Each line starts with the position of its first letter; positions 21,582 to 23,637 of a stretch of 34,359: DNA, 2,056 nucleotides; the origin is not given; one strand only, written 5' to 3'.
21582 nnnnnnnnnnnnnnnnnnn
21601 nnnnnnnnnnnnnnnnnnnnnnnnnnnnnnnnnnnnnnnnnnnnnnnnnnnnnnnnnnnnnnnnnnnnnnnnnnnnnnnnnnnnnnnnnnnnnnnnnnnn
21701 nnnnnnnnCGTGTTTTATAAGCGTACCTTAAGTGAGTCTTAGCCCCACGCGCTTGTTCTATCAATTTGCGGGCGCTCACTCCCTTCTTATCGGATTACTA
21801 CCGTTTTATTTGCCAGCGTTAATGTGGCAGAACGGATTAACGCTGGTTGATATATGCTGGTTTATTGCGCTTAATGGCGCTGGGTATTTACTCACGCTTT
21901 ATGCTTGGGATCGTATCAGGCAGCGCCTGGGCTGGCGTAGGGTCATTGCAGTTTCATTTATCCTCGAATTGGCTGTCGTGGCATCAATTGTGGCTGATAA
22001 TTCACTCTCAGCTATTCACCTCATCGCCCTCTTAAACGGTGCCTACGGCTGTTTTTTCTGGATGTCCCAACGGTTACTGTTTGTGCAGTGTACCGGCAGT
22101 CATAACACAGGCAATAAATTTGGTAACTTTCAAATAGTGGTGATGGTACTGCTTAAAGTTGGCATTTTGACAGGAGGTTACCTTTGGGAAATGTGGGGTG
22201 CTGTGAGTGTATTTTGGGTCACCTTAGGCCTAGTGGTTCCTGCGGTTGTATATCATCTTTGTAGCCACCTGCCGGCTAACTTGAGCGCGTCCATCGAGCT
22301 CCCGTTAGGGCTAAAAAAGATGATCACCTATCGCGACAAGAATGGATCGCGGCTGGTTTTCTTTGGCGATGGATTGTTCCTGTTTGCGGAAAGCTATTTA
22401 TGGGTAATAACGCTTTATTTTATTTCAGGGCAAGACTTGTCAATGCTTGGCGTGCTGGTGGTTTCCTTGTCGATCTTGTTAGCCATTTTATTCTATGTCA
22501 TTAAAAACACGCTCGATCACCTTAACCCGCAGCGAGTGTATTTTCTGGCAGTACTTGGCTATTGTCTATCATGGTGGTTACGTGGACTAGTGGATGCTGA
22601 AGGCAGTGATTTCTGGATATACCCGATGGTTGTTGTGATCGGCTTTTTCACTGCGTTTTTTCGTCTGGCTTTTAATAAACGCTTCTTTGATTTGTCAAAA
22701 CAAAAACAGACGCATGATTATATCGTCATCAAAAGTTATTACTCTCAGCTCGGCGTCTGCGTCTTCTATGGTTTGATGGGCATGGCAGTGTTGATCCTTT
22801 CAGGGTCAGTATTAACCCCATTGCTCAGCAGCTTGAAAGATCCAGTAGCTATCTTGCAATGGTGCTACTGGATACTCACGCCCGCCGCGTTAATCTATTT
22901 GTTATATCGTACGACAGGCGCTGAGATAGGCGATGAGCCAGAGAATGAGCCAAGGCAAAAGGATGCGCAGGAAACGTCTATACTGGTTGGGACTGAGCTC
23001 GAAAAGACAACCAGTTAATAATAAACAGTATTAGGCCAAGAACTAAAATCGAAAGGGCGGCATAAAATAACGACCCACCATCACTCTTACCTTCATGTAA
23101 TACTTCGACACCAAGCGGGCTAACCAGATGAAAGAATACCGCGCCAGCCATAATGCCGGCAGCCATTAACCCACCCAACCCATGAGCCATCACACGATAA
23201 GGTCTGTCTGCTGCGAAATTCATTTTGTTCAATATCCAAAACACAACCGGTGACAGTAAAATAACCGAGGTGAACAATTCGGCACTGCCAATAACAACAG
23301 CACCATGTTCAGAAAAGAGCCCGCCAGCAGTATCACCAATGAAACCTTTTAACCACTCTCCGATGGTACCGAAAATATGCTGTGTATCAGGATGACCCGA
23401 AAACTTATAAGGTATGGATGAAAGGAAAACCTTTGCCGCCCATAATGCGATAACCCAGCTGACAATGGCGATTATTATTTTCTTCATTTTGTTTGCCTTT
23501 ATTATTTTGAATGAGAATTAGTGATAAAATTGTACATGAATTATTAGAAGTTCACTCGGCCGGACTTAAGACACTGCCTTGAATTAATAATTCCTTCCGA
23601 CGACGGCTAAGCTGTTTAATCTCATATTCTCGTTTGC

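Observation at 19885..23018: A compact same-strand set of two ATP-grasp ligase-like genes plus an MFS-like transporter, a candidate small-peptide or amide-conjugate pathway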

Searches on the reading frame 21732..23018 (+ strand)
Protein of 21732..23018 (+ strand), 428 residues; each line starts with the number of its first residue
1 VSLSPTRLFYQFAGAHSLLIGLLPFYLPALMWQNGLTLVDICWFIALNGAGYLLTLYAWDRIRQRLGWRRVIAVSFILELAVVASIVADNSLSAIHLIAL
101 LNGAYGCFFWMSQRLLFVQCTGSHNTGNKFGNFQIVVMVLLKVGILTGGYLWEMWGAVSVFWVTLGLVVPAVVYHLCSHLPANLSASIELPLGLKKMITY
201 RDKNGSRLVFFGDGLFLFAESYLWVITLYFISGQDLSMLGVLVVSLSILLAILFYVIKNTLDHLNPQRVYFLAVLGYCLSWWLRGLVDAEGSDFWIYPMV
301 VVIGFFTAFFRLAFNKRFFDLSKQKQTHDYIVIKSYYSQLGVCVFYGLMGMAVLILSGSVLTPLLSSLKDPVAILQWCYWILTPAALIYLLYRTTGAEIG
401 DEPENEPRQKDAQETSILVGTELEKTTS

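Call 3: search_protein_families(library=pfam, proteins=[window:21732-23018:+], max_evalue=1)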
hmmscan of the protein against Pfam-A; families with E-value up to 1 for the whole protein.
window:21732-23018:+ (428 aa): 1 family
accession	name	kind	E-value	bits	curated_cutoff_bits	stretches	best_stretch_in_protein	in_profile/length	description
PF07690.21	MFS_1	-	7.9e-13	48.5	33.4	1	18-323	10-324/347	Major Facilitator Superfamily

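Call 4: search_protein_families(library=ncbifam, proteins=[window:21732-23018:+], max_evalue=1)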
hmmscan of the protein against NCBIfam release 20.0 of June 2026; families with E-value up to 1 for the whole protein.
window:21732-23018:+ (428 aa): 1 family
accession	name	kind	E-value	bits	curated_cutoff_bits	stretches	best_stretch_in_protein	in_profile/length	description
TIGR00880.1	2_A_01_02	superfamily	0.0047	17.1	131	1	43-171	2-130/141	multidrug resistance protein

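Call 30: search_solved_structures(query=window:21732-23018:+, max_evalue=10)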
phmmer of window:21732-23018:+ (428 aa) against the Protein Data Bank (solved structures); distinct sequences matched with E-value up to 10: 1.
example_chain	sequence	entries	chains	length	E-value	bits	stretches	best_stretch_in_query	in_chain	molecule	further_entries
1flh_A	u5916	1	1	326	0.41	12.8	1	240-311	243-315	UROPEPSIN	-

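Call 31: search_protein_families(library=padloc, proteins=[window:21732-23018:+], max_evalue=0.1)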
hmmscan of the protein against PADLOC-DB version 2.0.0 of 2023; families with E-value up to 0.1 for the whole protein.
window:21732-23018:+ (428 aa): 0 families

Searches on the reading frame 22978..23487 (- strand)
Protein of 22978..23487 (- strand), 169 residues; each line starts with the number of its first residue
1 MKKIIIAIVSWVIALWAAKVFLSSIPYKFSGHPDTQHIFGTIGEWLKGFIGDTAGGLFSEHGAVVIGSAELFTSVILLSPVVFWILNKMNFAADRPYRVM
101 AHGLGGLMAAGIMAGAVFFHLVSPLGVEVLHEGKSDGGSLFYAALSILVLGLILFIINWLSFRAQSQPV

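Call 3: search_protein_families(library=pfam, proteins=[window:22978-23487:-], max_evalue=1)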
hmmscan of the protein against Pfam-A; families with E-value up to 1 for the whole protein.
window:22978-23487:- (169 aa): 0 families

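Call 4: search_protein_families(library=ncbifam, proteins=[window:22978-23487:-], max_evalue=1)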
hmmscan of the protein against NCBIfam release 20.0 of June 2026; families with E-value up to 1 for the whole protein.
window:22978-23487:- (169 aa): 0 families

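Call 17: search_protein_families(library=pfam, proteins=[window:22978-23487:-], max_evalue=1)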
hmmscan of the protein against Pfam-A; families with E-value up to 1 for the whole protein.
window:22978-23487:- (169 aa): 0 families

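Call 31: search_protein_families(library=padloc, proteins=[window:22978-23487:-], max_evalue=0.1)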
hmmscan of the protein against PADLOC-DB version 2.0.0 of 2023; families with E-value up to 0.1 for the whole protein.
window:22978-23487:- (169 aa): 0 families

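Call 38: find_homologous_proteins(query=window:22978-23487:-)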
Query window:22978-23487:- (169 aa): 887 proteins with E <= 0.001 among 1028 candidates; the best 120 are listed.
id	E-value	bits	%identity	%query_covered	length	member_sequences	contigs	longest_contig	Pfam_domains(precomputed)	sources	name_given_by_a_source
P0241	5.5e-95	334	92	100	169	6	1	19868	-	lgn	-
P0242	1.5e-94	333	92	100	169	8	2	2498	-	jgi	jgi:hypothetical protein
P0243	2.3e-93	329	91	100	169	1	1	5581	-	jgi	jgi:hypothetical protein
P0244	9.6e-93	327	89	100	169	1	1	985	-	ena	-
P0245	2.6e-92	326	89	100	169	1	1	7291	-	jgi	jgi:hypothetical protein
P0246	6.5e-92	324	89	100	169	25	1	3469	-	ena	-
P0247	1.2e-91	324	89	100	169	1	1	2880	-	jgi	jgi:hypothetical protein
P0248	3.3e-91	322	89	100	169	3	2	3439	-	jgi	jgi:hypothetical protein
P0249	4.6e-91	322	89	100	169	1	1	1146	-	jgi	jgi:hypothetical protein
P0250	7.5e-91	321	89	100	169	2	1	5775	-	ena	-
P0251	8.5e-91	321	88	100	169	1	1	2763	-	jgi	jgi:hypothetical protein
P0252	1.3e-90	320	85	99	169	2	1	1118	-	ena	-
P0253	1.3e-90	320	88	100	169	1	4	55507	-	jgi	jgi:hypothetical protein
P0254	1.6e-90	320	86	100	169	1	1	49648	-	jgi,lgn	jgi:hypothetical protein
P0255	3.3e-90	319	87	100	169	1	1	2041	-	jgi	jgi:hypothetical protein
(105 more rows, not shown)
